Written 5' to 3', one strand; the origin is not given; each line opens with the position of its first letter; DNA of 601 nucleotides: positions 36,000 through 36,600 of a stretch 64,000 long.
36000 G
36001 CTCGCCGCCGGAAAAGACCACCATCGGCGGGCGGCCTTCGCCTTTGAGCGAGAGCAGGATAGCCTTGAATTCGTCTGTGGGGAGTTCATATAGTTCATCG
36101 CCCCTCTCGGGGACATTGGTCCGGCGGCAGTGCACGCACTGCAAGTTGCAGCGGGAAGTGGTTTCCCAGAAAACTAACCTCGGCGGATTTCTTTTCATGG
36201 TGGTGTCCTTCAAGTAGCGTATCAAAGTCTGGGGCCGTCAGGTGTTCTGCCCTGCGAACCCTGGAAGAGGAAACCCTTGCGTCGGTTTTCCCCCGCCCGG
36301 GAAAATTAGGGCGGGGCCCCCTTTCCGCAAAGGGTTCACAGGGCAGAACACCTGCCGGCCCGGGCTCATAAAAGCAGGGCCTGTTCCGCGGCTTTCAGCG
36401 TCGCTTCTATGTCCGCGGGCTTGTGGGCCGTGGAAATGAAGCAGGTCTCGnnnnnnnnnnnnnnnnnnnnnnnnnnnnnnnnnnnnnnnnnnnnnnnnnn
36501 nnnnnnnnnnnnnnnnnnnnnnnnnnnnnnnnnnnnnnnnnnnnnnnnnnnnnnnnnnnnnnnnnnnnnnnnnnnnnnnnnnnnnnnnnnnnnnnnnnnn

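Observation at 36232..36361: Intergenic element in the haem operon whose long stem covaries between its two copies (candidate structured RNA)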

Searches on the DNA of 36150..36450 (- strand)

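Call 23: build_rna_model(alignment_id=A2)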
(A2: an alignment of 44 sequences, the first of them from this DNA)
Model R1 built from alignment A2 (44 sequences, 143 columns); structure: RNAalifold consensus.
model positions 130; base pairs 35; branch points 1; effective number of sequences 1.66; information 0.59 bits per position. Calibrated on 0.2 Mb of random sequence (short: E-values are rough).
structure used (alignment columns):
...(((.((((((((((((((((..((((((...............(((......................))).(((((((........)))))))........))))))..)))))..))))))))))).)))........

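Call 24: search_with_rna_model(model_id=R1, source=window, max_evalue=1)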
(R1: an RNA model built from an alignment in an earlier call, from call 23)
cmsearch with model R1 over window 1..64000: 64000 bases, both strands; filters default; matches with E-value up to 1: 4.
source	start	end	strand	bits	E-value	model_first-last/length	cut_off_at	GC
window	36229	36360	-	137.4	2.9e-29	1-130/130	no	0.65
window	41134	41256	-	123.7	3.7e-26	1-130/130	no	0.67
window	36233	36364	+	48.4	5.3e-09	1-130/130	no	0.66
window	41138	41260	+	41.8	1.7e-07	1-130/130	no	0.67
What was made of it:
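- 36229..36360 (-): Copy 1 of the repeat: a long stem plus a three-way-junction tip, between hemL and ahbD. Covariance model R1, 137.4 bits, E 2.9e-29, full length (call 24).
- Checked: A covariance model built from 44 relatives finds exactly these two sites in the 64-kb window, at 137 and 124 bits (call 24).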

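Call 25: search_with_rna_model(model_id=R1, sources=[L001, L002, L003, L004, L005, L006, L007, L008, L009, L010, L011, L012, L013, L014, L015, L016, L017, L018, L019, L020, L021, L022, L023, L024, L025, L026, L027, L028, L029, L030, L031, L032, L033, L034, L035, L036, L037, L038, L039, L040, L041, L042, L043, L044, L045, L046, L047, L048, L049, L050, L051, L052, L053, L054, L055, L056, L057, L058, L059, L060], max_evalue=0.001)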
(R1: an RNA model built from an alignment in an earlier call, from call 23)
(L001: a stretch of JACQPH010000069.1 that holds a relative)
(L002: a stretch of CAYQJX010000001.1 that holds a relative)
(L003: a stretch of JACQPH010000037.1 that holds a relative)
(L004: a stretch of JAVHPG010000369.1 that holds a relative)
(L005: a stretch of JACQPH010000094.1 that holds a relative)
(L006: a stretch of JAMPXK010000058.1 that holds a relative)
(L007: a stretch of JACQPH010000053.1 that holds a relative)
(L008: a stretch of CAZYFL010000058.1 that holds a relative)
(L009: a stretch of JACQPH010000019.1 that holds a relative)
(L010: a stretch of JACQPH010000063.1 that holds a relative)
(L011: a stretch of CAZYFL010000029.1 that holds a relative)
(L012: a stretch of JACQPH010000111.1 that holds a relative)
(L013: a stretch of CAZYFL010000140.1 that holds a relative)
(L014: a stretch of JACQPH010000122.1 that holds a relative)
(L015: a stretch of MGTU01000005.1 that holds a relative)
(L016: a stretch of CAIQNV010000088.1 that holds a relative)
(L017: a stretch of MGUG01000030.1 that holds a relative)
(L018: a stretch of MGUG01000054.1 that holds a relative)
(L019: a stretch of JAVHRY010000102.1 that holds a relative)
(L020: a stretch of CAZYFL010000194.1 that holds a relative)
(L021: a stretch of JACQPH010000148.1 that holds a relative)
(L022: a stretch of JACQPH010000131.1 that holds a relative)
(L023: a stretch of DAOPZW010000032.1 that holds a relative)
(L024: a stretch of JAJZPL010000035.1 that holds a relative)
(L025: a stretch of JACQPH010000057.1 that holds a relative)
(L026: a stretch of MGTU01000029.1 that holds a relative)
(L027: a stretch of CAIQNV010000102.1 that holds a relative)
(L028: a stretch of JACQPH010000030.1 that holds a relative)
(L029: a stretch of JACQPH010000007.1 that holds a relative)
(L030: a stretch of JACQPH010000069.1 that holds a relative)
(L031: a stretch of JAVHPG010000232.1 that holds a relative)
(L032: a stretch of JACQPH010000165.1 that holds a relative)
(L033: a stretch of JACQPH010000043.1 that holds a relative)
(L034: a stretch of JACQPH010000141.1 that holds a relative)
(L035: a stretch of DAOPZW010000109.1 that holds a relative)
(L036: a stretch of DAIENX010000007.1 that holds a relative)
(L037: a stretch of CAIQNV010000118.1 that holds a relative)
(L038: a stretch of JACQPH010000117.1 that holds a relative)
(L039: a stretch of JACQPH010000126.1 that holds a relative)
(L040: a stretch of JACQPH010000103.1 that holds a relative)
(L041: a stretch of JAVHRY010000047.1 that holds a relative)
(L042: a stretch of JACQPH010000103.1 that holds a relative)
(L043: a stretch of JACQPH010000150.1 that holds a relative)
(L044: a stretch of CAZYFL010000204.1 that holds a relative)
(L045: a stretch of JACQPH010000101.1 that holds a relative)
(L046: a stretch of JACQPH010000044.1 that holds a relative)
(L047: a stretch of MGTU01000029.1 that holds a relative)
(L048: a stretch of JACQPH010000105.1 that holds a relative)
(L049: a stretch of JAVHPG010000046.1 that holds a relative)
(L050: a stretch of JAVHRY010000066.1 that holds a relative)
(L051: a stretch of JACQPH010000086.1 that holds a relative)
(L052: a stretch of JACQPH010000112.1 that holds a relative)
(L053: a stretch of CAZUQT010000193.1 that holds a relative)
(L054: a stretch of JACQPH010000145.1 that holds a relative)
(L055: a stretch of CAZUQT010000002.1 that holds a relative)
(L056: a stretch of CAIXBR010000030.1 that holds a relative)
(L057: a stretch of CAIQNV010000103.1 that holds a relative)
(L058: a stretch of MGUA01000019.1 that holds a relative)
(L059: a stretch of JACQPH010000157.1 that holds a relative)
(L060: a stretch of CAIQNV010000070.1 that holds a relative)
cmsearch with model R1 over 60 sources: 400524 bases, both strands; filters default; matches with E-value up to 0.001: 94.
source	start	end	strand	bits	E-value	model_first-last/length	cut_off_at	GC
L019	7265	7394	-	141.8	1.8e-29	1-130/130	no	0.68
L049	5736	5869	+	139.5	5.8e-29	1-130/130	no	0.68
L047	2990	3121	-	137.4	1.8e-28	1-130/130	no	0.65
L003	7658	7780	-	135.8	4.1e-28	1-130/130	no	0.72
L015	871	1002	-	133.3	1.5e-27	1-130/130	no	0.68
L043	7483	7605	-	133.2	1.6e-27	1-130/130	no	0.67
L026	5561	5692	-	131.7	3.5e-27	1-130/130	no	0.72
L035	2911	3042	+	131.4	4.1e-27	1-130/130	no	0.67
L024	4897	5027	+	131.1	4.9e-27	1-130/130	no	0.69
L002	7849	7984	+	130.5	6.8e-27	1-130/130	no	0.65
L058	4068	4204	-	130.2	8e-27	1-130/130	no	0.66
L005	10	132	+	129.4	1.2e-26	1-130/130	no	0.67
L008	881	1003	+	128.5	1.9e-26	1-130/130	no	0.69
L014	4711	4833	-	127.9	2.6e-26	1-130/130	no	0.69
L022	7598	7719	-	124.7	1.4e-25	1-130/130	no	0.68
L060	5210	5332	+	123.7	2.3e-25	1-130/130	no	0.72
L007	5075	5197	-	123.2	3e-25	10-130/130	5'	0.71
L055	228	359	-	123.2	3.1e-25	1-130/130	no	0.67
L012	7587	7709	+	123.2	3.1e-25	1-130/130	no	0.64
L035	2741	2871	-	123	3.4e-25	1-130/130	no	0.72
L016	6985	7107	+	122.2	5.2e-25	1-130/130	no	0.7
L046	1576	1698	+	122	5.9e-25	1-130/130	no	0.68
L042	2318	2440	-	121.8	6.3e-25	1-130/130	no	0.69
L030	3749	3871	+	120.6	1.2e-24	1-130/130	no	0.67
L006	13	133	-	120.5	1.3e-24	10-130/130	5'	0.73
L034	3454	3576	-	120.3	1.4e-24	1-130/130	no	0.67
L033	1994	2116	+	116.7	9.4e-24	1-130/130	no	0.68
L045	5740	5858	-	113.5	4.8e-23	1-130/130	no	0.66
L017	2927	3137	+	112.1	1e-22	1-130/130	no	0.61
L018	1411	1624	+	109.4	4.3e-22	1-130/130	no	0.58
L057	3613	3730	-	108.6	6.4e-22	1-130/130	no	0.74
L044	1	108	-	106.4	2.1e-21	1-115/130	3'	0.66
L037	3032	3226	+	106.2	2.2e-21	1-130/130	no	0.62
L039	1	108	-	106.2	2.3e-21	1-115/130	3'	0.69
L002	5692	5825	+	106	2.5e-21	1-130/130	no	0.72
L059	7620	7734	-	105.5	3.4e-21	17-130/130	5'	0.7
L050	1290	1417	-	105.4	3.5e-21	1-130/130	no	0.73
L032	1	115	+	102.7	1.5e-20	17-130/130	5'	0.72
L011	3109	3225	+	99.1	9.4e-20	1-130/130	no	0.75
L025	1430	1536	-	97.6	2.1e-19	17-130/130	5'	0.71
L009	3304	3410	-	96.9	3e-19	13-130/130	5'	0.65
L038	2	183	+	96.8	3.1e-19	7-120/130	no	0.59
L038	4196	4298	+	96.6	3.4e-19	1-114/130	3'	0.65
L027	4333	4438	-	96.1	4.5e-19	25-130/130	5'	0.72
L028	1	95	-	90.9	6.8e-18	1-102/130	3'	0.68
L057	4523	4632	+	89.2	1.7e-17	1-105/130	3'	0.71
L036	3779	3963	+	89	1.9e-17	1-130/130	no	0.63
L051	1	96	+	85.9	9.4e-17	28-130/130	5'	0.72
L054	5362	5532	-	84.3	2.3e-16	1-130/130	no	0.65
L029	4896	5065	-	81.4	1e-15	1-130/130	no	0.64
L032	3588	3689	+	76.8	1.1e-14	1-130/130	no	0.72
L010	1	87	-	75.8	1.9e-14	1-94/130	3'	0.67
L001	1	88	+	72.7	9.6e-14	36-130/130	5'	0.73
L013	6163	6247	-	69.7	4.7e-13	35-130/130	5'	0.75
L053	6089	6165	-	61.5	3.4e-11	46-130/130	5'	0.69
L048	1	70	+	60.8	4.9e-11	62-130/130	5'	0.67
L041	5803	5934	+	59.6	9.2e-11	1-130/130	no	0.66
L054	1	157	-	58.8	1.4e-10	1-121/130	3'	0.65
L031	7656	7739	-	57.1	3.5e-10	50-130/130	5'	0.61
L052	1257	1326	-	54.8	1.2e-09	62-130/130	5'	0.66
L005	4545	4610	-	54.7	1.2e-09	65-130/130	5'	0.68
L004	1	65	+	53.6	2.2e-09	67-130/130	5'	0.66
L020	1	63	+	53.4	2.4e-09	68-130/130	5'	0.73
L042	4753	4868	+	52.4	4.2e-09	1-130/130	no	0.64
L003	7662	7784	+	51.8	5.5e-09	1-130/130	no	0.72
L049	5732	5865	-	50.6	1.1e-08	1-130/130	no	0.68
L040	19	134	-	49.3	2.1e-08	1-130/130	no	0.63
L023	2128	2259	+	47.4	5.6e-08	1-130/130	no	0.7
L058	4072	4208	+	46.7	8.1e-08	1-130/130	no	0.66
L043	7487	7609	+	45.9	1.3e-07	1-130/130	no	0.68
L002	7845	7980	-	45.1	1.9e-07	1-130/130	no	0.65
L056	6179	6286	-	41.9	1e-06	1-130/130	no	0.65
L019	7269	7398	+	41.4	1.3e-06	1-130/130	no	0.68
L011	3105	3221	-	40.1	2.6e-06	1-130/130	no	0.74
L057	3617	3734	+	39.8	3e-06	1-130/130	no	0.71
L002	5688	5821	-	39.3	4e-06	1-130/130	no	0.72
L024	4893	5023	-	39.1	4.4e-06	1-130/130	no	0.69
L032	3584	3685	-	39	4.7e-06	1-130/130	no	0.72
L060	5206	5328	-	37.1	1.3e-05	1-130/130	no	0.71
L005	6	128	-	35.9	2.3e-05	1-130/130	no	0.67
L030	3745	3867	-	35.6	2.7e-05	1-130/130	no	0.67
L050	1295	1420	+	34.6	4.7e-05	1-130/130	no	0.74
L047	2994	3125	+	34.5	4.8e-05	1-130/130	no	0.65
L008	877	999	-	33.6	8e-05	1-130/130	no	0.7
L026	5565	5696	+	33.4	9e-05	1-130/130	no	0.71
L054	5366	5536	+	32.8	0.00012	1-130/130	no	0.65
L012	7583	7705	-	32.3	0.00015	1-130/130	no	0.65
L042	2322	2444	+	32.3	0.00016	1-130/130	no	0.7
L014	4715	4837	+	32.2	0.00016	1-130/130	no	0.7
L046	1572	1694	-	31.5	0.00024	1-130/130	no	0.69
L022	7602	7723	+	30.2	0.00047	1-130/130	no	0.69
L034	3458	3580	+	30.1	0.0005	1-130/130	no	0.68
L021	1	70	+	29.3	0.00075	62-130/130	5'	0.59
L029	4900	5069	+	28.9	0.00092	1-130/130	no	0.64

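Call 26: search_with_rna_model(model_id=R1, sources=[L061, L062, L063, L064, L065, L066, L067, L068, L069, L070, L071, L072, L073, L074, L075, L076, L077, L078, L079, L080, L081, L082, L083, L084, L085, L086, L087, L088, L089, L090, L091, L092, L093, L094, L095, L096, L097, L098, L099, L100, L101, L102, L103, L104, L105, L106, L107, L108, L109, L110, L111, L112, L113, L114, L115, L116, L117, L118, L119], max_evalue=0.001)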
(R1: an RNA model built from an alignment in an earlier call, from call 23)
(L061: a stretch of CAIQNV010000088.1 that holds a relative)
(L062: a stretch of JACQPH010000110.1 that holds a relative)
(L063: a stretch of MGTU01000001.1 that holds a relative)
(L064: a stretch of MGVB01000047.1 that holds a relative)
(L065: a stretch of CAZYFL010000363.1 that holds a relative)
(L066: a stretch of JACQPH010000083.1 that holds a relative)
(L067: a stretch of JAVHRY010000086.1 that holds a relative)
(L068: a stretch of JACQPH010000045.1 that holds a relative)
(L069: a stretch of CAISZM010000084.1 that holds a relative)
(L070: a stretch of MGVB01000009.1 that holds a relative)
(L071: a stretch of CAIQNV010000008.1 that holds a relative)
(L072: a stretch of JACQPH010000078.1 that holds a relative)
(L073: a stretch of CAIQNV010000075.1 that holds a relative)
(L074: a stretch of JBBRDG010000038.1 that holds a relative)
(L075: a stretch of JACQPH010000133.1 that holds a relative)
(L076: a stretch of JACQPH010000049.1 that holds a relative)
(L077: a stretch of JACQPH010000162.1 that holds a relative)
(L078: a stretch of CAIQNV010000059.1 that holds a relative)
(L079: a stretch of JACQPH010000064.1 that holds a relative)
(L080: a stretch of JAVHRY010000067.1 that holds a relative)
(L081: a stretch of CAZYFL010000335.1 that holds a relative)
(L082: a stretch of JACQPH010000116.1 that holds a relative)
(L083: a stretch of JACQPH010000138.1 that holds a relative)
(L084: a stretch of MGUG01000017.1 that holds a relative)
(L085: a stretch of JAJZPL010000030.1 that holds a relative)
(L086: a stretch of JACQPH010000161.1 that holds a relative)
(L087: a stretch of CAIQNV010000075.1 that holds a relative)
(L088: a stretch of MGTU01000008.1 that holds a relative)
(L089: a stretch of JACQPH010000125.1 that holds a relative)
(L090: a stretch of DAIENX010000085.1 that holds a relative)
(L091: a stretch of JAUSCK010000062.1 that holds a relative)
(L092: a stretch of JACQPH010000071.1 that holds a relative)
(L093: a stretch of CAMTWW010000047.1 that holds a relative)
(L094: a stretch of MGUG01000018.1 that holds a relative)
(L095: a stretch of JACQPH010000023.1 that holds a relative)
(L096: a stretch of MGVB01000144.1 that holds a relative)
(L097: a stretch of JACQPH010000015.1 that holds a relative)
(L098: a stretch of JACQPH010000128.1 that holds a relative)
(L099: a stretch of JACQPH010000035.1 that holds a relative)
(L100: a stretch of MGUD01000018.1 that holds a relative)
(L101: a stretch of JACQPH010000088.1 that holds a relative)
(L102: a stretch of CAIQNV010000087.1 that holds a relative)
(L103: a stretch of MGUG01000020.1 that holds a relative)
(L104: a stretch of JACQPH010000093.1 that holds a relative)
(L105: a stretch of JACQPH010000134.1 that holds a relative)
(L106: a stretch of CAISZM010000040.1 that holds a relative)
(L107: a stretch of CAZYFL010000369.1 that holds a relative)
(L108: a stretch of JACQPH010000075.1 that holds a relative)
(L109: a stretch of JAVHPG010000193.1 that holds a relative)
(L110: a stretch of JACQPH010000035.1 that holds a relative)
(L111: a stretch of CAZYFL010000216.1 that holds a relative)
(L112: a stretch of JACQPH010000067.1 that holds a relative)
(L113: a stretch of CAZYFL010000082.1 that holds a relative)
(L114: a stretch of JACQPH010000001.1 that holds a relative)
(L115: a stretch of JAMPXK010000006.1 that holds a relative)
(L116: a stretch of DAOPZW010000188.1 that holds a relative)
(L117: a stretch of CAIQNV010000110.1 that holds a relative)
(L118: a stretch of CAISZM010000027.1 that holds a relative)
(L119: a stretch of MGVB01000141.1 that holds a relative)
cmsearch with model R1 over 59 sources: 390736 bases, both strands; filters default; matches with E-value up to 0.001: 94.
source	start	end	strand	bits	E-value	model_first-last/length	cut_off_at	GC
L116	4731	4860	-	141.8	1.7e-29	1-130/130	no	0.69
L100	6345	6476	+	139.3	6.3e-29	1-130/130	no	0.7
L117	6984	7113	-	136.5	2.8e-28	1-130/130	no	0.71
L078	2794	2923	+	136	3.5e-28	1-130/130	no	0.68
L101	7522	7653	+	136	3.7e-28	1-130/130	no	0.72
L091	6160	6291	-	134.3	8.9e-28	1-130/130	no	0.66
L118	2886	3015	+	133.6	1.3e-27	1-130/130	no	0.69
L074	4898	5029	-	133.5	1.4e-27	1-130/130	no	0.68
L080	1215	1344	+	132.7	2.1e-27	1-130/130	no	0.68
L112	5079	5209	-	131.6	3.6e-27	1-130/130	no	0.72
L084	1002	1135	+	130.6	6e-27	1-130/130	no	0.69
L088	3460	3591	+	130.6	6.2e-27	1-130/130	no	0.7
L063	1219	1352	+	129.9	8.7e-27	1-130/130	no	0.65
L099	6313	6435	-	129.5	1.1e-26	1-130/130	no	0.68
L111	258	380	-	128.5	1.8e-26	1-130/130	no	0.69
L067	7848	7970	-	127.5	3.1e-26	1-130/130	no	0.65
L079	4452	4574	+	127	4e-26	1-130/130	no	0.71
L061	5451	5573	+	123.5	2.5e-25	1-130/130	no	0.7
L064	1905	2032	-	121.7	6.4e-25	1-130/130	no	0.71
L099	4301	4422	-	120.7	1.1e-24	1-130/130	no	0.68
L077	2210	2333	+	119.5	2e-24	1-130/130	no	0.67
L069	6090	6221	-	119.5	2e-24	1-130/130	no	0.67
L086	4026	4147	+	118.9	2.8e-24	1-130/130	no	0.7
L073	5404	5536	+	118.8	3e-24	1-130/130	no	0.66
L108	7739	7858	-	115.9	1.4e-23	1-130/130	no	0.67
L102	1548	1664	+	115.4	1.8e-23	1-113/130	3'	0.68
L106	2835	2964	+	114.1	3.6e-23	1-130/130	no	0.71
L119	3212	3338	-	113.9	3.9e-23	1-130/130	no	0.72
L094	6982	7192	-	112.1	1e-22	1-130/130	no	0.61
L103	3613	3825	-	111.9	1.1e-22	1-130/130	no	0.58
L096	5016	5144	+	111.5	1.3e-22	1-130/130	no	0.72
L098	1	127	+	109.8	3.3e-22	6-130/130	5'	0.71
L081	634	751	+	108.9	5.5e-22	1-130/130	no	0.77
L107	900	1017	-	107.2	1.3e-21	1-130/130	no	0.76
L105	5230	5349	-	107.1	1.4e-21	1-130/130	no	0.66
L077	7209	7332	-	107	1.5e-21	1-130/130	no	0.65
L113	3343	3460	-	106.9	1.6e-21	1-130/130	no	0.77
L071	329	448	-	105.3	3.6e-21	15-130/130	5'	0.73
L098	2681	2788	+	104.4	5.6e-21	1-115/130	3'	0.69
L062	1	112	-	103.9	7.4e-21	1-110/130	3'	0.71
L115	3529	3634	-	100.2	5.1e-20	1-130/130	no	0.65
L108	4771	4886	-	98.9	1e-19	1-130/130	no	0.7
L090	3339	3473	-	98.4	1.3e-19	1-130/130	no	0.64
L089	6518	6624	-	97.3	2.3e-19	13-130/130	5'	0.66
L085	1482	1666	-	92.3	3.3e-18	1-130/130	no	0.64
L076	1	94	+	87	5.3e-17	27-130/130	5'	0.69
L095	4365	4531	+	83.4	3.5e-16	1-130/130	no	0.62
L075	1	90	-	83.2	3.8e-16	1-102/130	3'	0.72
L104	1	90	-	81.9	7.8e-16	1-101/130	3'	0.67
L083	1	164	+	78.2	5.3e-15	16-111/130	no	0.6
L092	1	82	-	75.4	2.3e-14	1-90/130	3'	0.71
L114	3640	3720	+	75.3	2.5e-14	1-92/130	3'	0.67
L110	1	161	+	73.3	7.1e-14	18-109/130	no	0.57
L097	1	80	-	72.6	1e-13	1-91/130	3'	0.69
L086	7154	7238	+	62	2.7e-11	1-92/130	3'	0.66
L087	6931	7010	+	61.8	2.9e-11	1-92/130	3'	0.74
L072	7192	7269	-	61.7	3e-11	46-130/130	5'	0.71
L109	800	874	-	57.5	2.8e-10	57-130/130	5'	0.71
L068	1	140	+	53.6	2.2e-09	27-130/130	5'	0.66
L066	4032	4109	-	52.5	3.7e-09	52-130/130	5'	0.65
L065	1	63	+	52.2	4.4e-09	68-130/130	5'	0.73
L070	4017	4152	+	51.9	5.3e-09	1-130/130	no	0.69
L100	6341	6472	-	46.6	8.4e-08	1-130/130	no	0.69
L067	7852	7974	+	45.2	1.8e-07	1-130/130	no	0.67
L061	5447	5569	-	43.6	4e-07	1-130/130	no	0.7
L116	4735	4864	+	43.3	4.8e-07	1-130/130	no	0.68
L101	7518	7649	-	41.9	9.6e-07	1-130/130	no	0.72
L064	1909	2036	+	40.9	1.7e-06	1-130/130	no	0.7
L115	3533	3638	+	40.3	2.3e-06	1-130/130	no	0.65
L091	6164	6295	+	38.9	4.7e-06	1-130/130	no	0.67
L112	5083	5213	+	38.8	5e-06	1-130/130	no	0.72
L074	4902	5033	+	38.8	5e-06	1-130/130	no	0.68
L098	1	123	-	38.6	5.6e-06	1-121/130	3'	0.71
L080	1211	1340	-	38.6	5.6e-06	1-130/130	no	0.67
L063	1215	1348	-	38.3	6.5e-06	1-130/130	no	0.64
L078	2790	2919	-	38.1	7.3e-06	1-130/130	no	0.69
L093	221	267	+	37.8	8.6e-06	41-96/130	no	0.72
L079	4448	4570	-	37.7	9.2e-06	1-130/130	no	0.72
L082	2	38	+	35.5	2.8e-05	46-90/130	no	0.73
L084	998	1131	-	35.3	3.1e-05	1-130/130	no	0.68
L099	4305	4426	+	34.5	4.9e-05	1-130/130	no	0.68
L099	6317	6439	+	34.2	5.7e-05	1-130/130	no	0.69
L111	262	384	+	33.6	7.8e-05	1-130/130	no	0.7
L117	6988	7117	+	33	0.0001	1-130/130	no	0.71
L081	630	747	-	32.8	0.00012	1-130/130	no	0.78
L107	904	1021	+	32.1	0.00017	1-130/130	no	0.76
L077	2206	2329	-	31.7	0.00021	1-130/130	no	0.68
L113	3347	3464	+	31.1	0.00028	1-130/130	no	0.76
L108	4775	4890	+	31.1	0.00028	1-130/130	no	0.7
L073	5401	5531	-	30.9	0.00031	1-130/130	no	0.66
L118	2882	3011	-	30.8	0.00033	1-130/130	no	0.68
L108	7743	7862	+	30.4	0.00041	1-130/130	no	0.67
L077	7213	7336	+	29.3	0.00074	1-130/130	no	0.66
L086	4022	4143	-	29.1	0.00083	1-130/130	no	0.7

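Call 31: search_rna_families(source=window, start=36150, end=36450, threshold=evalue, max_evalue=10)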
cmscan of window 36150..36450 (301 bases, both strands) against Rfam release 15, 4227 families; matches with E-value up to 10: 9.
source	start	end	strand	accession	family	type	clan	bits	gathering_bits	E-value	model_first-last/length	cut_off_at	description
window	36232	36361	+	RF03941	mir-3158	Gene; miRNA;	-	31.5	97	0.00045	1-81/81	no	mir-3158 microRNA precursor family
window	36230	36363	-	RF03968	mir-8934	Gene; miRNA;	-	23.5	100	0.19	1-88/88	no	mir-8934 microRNA precursor family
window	36236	36357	-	RF03941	mir-3158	Gene; miRNA;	-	22.3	97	0.082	1-81/81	no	mir-3158 microRNA precursor family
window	36291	36329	+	RF02401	ClpQY_promoter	Cis-reg;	-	19.1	42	0.046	1-32/57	no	ClpQY promoter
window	36246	36348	+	RF00872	mir-652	Gene; miRNA;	-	18.9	73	0.19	1-82/82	no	mir-652 microRNA precursor family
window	36227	36365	+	RF01023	mir-940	Gene; miRNA;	-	18.8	106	2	1-94/94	no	mir-940 microRNA precursor family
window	36245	36348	+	RF03968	mir-8934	Gene; miRNA;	-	15.8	100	9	1-88/88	no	mir-8934 microRNA precursor family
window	36271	36324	-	RF02628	Hrs1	Gene; sRNA;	-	14.2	56.4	2.9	1-74/74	no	Hfq-regulated sRNA 1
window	36290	36316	+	RF00646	mir-204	Gene; miRNA;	-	10.8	48.4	9.1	29-59/89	no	mir-204 microRNA precursor family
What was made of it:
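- On Any curated RNA family, including the self-cleaving ribozymes, HEARO and IS605-orfB RNAs (Rfam 15): The scan at E of 10 or less over the element gives only sub-threshold microRNA-hairpin noise (call 31).
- No known ribozyme or RNA family matches, even at E of 10 or less (call 31).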

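Call 38: search_with_rna_model(model_id=R1, sources=[L120, L121, L122, L123], max_evalue=0.01)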
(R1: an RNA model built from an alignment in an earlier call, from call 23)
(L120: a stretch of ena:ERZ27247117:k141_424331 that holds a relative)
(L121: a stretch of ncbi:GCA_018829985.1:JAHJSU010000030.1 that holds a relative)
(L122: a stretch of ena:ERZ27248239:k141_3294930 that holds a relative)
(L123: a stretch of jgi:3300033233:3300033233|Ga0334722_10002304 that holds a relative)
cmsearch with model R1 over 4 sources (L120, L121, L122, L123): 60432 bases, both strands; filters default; matches with E-value up to 0.01: 0.
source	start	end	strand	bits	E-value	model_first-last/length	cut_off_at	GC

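Call 43: search_with_rna_model(model_id=R1, sources=[L124, L125, L126, L127, L128, L129, L130, L131], max_evalue=0.01)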
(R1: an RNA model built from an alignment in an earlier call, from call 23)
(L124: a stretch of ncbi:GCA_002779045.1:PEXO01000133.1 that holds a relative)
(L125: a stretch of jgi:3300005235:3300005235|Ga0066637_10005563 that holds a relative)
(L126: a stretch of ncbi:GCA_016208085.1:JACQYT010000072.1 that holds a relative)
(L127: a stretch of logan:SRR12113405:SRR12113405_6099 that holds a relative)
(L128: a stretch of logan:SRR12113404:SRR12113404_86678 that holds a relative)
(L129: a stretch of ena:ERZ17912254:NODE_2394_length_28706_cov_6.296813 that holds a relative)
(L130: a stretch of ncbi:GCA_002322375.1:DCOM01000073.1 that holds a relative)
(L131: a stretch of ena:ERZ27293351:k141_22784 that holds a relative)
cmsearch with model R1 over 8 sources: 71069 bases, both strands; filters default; matches with E-value up to 0.01: 12.
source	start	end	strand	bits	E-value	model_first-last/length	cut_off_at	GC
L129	9293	9424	+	137.4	3.2e-29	1-130/130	no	0.65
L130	7670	7801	+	137.4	3.2e-29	1-130/130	no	0.65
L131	5517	5648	+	137.4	3.2e-29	1-130/130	no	0.65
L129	4397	4519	+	123.7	4.1e-26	1-130/130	no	0.67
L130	2685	2807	+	123.7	4.1e-26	1-130/130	no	0.67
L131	621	743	+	123.7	4.1e-26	1-130/130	no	0.67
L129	9289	9420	-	48.4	5.9e-09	1-130/130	no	0.66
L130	7666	7797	-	48.4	5.9e-09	1-130/130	no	0.66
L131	5513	5644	-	48.4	5.9e-09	1-130/130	no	0.66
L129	4393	4515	-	41.8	1.9e-07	1-130/130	no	0.67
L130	2681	2803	-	41.8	1.9e-07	1-130/130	no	0.67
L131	617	739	-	41.8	1.9e-07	1-130/130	no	0.67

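Call 72: search_dna_similar(query=window:36199-36365:-, collection=plasmids, mode=distant, max_evalue=0.001, max_rows=10)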
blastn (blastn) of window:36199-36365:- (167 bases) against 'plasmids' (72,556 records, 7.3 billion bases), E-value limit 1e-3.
No match.
